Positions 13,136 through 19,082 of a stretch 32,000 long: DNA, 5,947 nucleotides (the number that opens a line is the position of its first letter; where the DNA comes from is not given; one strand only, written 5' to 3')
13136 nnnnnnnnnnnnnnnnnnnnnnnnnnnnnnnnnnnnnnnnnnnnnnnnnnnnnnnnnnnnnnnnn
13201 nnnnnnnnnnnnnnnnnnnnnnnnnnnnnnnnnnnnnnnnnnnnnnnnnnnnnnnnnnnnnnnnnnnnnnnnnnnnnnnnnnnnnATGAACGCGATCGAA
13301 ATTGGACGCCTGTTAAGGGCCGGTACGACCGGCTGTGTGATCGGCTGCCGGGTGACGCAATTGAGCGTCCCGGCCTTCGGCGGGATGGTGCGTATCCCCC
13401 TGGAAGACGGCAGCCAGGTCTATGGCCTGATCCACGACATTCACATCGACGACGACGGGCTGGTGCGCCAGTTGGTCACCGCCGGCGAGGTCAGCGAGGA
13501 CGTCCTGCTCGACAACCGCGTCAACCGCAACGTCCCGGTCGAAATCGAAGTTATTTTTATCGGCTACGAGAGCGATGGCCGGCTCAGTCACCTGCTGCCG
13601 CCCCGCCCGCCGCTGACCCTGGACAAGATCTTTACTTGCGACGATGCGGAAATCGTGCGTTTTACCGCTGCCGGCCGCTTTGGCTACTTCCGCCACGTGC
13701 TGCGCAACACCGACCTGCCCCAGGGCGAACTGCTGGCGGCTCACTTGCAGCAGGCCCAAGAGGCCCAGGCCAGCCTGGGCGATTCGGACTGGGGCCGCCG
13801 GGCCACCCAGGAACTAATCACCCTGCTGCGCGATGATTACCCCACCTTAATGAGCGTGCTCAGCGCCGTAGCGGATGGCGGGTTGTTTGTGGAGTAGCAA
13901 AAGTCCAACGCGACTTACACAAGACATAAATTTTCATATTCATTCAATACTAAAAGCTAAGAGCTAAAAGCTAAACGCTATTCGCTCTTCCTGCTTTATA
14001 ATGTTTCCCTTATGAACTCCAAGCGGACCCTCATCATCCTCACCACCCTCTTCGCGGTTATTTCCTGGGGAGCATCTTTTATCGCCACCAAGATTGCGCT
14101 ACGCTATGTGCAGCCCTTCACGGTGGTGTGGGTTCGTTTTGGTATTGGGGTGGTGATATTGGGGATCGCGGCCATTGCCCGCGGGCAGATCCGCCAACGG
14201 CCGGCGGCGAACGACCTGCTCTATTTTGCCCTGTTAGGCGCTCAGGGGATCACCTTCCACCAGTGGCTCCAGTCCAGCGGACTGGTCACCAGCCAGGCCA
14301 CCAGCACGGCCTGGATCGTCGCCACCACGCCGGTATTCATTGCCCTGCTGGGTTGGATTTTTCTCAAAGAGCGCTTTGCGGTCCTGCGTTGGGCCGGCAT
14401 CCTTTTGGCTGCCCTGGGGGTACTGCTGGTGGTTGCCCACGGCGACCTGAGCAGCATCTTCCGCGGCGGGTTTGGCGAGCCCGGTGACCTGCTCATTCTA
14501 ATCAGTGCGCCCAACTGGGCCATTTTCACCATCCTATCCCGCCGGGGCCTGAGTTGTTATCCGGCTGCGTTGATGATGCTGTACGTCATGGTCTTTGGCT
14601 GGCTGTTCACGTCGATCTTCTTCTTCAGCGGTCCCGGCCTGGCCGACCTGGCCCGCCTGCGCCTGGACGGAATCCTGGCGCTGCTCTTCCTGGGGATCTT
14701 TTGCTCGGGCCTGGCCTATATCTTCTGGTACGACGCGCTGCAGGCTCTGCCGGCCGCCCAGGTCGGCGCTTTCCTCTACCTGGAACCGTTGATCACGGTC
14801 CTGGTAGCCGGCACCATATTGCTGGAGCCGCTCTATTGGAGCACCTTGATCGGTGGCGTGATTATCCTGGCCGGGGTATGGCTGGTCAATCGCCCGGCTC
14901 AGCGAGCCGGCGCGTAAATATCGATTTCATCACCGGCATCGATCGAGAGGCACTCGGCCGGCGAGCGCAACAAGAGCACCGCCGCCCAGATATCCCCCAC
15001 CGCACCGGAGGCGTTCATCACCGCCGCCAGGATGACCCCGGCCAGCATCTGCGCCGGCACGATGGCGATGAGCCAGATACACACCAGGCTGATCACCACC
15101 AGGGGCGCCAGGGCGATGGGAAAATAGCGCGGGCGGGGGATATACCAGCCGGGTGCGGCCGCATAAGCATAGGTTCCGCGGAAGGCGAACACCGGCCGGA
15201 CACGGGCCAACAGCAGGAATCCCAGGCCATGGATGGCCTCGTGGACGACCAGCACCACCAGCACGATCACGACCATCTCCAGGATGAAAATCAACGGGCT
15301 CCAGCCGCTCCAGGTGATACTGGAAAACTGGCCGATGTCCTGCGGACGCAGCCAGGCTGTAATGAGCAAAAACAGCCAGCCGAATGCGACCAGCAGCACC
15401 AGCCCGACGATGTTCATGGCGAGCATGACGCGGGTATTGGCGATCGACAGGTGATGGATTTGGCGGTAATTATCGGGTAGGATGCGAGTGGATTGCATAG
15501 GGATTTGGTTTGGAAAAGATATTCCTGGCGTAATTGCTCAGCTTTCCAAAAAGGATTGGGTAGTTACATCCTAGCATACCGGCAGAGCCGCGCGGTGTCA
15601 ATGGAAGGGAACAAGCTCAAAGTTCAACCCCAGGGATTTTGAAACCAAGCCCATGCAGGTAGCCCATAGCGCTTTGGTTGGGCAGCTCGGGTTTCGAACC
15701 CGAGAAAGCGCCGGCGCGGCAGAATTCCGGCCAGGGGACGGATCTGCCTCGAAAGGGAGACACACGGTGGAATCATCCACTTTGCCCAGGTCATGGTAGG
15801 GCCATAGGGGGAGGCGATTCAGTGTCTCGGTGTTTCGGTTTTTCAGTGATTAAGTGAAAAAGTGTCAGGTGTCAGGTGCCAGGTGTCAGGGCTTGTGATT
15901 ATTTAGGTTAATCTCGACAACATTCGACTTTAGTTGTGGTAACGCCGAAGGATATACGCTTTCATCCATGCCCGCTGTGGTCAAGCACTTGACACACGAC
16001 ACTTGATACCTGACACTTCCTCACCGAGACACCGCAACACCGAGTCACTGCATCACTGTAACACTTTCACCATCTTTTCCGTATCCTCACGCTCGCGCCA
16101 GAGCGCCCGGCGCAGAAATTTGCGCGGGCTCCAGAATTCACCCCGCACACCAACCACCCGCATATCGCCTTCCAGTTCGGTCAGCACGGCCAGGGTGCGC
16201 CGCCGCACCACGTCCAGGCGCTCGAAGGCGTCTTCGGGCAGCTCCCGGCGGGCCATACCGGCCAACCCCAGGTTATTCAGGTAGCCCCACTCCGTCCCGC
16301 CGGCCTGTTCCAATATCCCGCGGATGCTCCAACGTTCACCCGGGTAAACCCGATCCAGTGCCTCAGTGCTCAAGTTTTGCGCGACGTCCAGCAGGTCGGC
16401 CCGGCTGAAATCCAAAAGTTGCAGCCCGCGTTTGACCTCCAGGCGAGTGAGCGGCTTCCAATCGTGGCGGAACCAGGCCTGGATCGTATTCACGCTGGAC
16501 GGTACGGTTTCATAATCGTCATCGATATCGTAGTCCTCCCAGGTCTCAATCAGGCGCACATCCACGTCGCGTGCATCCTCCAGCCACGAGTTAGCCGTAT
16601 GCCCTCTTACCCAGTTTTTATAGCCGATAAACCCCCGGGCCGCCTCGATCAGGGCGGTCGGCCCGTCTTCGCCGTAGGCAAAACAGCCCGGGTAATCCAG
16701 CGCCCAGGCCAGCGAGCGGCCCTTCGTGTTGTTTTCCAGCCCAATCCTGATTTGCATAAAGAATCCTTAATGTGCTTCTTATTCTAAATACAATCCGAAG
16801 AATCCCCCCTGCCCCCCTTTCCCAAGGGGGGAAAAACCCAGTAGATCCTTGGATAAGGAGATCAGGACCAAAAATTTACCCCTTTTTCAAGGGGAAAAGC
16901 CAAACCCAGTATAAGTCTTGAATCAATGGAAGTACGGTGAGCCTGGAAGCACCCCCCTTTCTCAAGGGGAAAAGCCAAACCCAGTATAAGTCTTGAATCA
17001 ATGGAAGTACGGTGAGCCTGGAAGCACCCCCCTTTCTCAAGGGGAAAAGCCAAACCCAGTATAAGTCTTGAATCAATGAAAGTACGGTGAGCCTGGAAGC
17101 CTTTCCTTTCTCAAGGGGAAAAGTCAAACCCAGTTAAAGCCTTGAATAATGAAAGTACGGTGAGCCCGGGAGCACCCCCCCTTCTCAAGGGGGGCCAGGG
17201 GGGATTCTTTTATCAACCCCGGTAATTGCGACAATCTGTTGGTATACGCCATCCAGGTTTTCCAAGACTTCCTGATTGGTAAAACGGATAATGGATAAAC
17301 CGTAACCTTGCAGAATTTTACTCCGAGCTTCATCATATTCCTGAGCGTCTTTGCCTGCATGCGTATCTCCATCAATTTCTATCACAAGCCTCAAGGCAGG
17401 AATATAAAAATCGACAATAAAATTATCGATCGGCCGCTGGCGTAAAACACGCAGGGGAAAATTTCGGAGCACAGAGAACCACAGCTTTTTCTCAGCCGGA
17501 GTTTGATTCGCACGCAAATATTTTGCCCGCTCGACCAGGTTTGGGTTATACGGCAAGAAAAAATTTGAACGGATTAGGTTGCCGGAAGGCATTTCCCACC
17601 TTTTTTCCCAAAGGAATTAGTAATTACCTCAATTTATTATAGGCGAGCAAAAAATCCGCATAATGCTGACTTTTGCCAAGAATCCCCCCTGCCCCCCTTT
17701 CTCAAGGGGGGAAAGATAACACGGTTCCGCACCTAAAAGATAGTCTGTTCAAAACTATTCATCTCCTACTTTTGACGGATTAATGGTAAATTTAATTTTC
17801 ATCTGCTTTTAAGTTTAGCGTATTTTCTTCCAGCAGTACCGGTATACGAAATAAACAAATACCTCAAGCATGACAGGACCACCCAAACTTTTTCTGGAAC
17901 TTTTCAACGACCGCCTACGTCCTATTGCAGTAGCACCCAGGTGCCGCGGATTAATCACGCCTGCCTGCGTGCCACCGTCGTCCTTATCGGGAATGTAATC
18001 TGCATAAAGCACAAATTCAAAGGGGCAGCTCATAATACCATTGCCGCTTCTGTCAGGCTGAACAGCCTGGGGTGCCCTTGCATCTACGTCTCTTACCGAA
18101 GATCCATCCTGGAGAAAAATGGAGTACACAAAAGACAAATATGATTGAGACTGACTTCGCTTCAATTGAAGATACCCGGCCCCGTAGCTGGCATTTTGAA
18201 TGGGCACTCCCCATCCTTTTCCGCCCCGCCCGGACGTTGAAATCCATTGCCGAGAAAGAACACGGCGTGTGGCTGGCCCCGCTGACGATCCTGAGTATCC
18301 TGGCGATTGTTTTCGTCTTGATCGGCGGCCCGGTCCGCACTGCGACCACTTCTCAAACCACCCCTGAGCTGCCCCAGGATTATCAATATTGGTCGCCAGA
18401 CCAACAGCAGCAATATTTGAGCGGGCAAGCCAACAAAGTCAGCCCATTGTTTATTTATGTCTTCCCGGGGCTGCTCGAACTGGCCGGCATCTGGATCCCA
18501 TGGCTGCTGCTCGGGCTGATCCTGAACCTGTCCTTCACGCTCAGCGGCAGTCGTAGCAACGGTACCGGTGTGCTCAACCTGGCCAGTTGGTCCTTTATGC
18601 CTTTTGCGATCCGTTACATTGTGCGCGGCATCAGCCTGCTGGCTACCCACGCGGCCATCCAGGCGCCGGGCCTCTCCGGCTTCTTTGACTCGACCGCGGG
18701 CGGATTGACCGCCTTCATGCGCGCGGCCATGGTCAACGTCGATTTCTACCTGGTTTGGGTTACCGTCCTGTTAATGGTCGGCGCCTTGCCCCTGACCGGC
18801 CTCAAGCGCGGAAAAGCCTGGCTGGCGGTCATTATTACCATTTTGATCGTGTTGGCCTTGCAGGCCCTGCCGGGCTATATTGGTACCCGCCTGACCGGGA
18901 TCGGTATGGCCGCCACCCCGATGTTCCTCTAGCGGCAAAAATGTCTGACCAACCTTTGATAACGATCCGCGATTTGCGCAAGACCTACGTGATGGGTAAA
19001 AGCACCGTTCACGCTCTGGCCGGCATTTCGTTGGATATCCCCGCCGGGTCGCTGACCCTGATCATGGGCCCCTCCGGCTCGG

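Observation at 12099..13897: NurA-like nuclease translationally coupled to an orphan HerA-N-terminal (HAS-barrel)-like protein, with no HerA ATPase nearby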

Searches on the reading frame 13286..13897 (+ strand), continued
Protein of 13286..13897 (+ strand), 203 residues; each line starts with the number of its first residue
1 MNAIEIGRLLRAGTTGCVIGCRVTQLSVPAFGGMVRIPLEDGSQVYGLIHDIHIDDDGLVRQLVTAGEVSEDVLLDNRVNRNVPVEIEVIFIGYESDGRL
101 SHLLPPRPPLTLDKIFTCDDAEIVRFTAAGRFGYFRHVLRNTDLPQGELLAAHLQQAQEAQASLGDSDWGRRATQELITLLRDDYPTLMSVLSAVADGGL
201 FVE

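Call 77: fold_search(model_id=the predicted structure, library=viral)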
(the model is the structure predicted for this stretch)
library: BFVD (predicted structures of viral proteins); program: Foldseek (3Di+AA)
matches with E <= 10: 552; with E <= 0.001: 0
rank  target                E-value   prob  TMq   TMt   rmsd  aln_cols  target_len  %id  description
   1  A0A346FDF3            3.1e-02  0.96  0.26  0.57   4.9        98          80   13  (no name in the UniProt tables at hand)
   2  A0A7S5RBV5            4.4e-02  0.15  0.19  0.13  15.2       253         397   10  (no name in the UniProt tables at hand)
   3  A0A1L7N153            7.6e-02  0.41  0.26  0.13  15.2       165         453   12  Putative virion structural protein [Ralstonia phage RP12]
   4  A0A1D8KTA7            1.3e-01  0.63  0.25  0.06   8.1       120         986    8  Tail fiber protein [Synechococcus phage S-CAM7]
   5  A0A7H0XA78            1.6e-01  0.03  0.11  0.12  17.2       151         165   14  (no name in the UniProt tables at hand)
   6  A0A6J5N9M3            1.7e-01  0.63  0.28  0.09   6.2       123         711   10  Uncharacterized protein [uncultured Caudovirales phage]
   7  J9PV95                2.2e-01  0.77  0.25  0.34   4.4        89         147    9  Uncharacterized protein [Bacillus phage BCD7]
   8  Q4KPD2                2.2e-01  0.07  0.19  0.06  17.7       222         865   15  ORF 55 [Haloarcula hispanica SH1 virus]
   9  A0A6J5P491            2.3e-01  0.41  0.23  0.28   7.5       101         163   16  Uncharacterized protein [uncultured Caudovirales phage]
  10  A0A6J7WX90            2.3e-01  0.38  0.23  0.10   7.1       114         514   13  Uncharacterized protein [uncultured Caudovirales phage]
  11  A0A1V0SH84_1          2.6e-01  0.10  0.23  0.08  15.3       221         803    8  DNA polymerase [Hokovirus HKV1]
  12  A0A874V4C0            2.8e-01  0.09  0.17  0.22  13.2       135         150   10  (no name in the UniProt tables at hand)
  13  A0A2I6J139            2.8e-01  0.09  0.21  0.10  17.6       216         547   12  DNA polymerase [Vaccinia virus]
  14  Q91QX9                2.8e-01  0.06  0.17  0.14  18.1       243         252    6  Genome polyprotein (Fragment) [Echovirus E30]
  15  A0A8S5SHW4            3.3e-01  0.03  0.11  0.11  31.9       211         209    9  Uncharacterized protein [Phage sp. ctqZP6]
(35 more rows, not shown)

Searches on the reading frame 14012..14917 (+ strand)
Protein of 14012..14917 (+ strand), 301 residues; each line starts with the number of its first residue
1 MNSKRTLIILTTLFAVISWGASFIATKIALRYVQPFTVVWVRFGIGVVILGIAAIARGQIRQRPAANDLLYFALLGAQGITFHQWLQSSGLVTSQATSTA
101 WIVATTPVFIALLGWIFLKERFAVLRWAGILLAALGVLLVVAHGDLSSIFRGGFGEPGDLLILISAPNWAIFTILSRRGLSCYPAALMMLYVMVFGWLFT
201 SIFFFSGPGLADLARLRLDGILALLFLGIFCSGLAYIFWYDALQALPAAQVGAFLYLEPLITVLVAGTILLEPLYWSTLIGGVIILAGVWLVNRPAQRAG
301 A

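Call 3: search_protein_families(library=pfam, proteins=[window:14012-14917:+], max_evalue=1)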
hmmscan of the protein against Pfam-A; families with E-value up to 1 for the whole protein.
window:14012-14917:+ (301 aa): 4 families
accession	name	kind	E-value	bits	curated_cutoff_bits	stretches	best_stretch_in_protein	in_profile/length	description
PF00892.27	EamA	-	2e-45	154.8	28.2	2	8-141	3-134/135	EamA-like transporter family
PF06027.18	SLC35F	-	0.0011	19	21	1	108-228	111-232/299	Solute carrier family 35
PF03151.22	TPT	-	0.002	18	30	1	23-140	18-135/291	Triose-phosphate Transporter family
PF10063.14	DUF2301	-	0.023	15.6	25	1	70-143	18-90/135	Uncharacterized integral membrane protein (DUF2301)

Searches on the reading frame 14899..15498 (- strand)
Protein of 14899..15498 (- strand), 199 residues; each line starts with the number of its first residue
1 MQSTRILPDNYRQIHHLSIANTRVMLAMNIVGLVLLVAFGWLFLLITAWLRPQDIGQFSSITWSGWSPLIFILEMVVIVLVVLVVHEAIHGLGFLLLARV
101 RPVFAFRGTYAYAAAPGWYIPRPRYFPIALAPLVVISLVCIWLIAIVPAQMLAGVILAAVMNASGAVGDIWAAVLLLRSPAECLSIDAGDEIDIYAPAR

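Call 3: search_protein_families(library=pfam, proteins=[window:14899-15498:-], max_evalue=1)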
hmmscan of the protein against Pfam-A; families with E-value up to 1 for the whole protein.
window:14899-15498:- (199 aa): 2 families
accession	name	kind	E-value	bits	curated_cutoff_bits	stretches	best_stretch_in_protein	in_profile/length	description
PF11667.14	DUF3267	-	1.3e-19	70.9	27.1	1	80-184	2-108/108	Putative zincin peptidase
PF06687.17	SUR7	-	0.0094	16.1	29.6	1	7-91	91-173/201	SUR7/PalI family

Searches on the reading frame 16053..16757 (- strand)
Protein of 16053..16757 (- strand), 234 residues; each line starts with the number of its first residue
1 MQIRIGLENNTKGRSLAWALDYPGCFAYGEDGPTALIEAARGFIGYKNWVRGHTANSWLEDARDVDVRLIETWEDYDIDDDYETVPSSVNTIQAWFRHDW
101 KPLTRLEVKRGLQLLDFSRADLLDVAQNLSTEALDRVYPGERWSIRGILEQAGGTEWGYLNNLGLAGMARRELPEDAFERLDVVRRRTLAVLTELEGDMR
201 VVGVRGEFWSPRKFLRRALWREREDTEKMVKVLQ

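Call 3: search_protein_families(library=pfam, proteins=[window:16053-16757:-], max_evalue=1)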
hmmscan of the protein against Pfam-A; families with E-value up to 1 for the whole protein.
window:16053-16757:- (234 aa): 1 family
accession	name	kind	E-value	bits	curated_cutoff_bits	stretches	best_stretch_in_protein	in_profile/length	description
PF12867.12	DinB_2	-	1.3e-05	26.1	24.8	1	115-219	2-115/128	DinB superfamily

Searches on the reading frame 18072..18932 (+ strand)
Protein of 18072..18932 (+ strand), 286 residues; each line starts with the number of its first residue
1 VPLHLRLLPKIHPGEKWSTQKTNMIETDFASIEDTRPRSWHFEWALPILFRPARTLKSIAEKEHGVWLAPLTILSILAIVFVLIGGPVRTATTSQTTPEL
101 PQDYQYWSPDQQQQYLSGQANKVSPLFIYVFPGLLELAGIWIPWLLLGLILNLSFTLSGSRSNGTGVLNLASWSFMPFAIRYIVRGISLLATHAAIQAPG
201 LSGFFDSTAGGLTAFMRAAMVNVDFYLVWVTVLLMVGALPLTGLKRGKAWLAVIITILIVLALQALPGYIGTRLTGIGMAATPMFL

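Call 10: search_protein_families(library=pfam, proteins=[window:18072-18932:+], max_evalue=0.001)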
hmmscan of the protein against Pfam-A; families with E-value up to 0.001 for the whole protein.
window:18072-18932:+ (286 aa): 1 family
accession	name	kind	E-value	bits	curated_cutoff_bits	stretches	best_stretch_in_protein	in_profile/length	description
PF04893.22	Yip1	-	1.6e-09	38.3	28.6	1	48-262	3-168/173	Yip1 domain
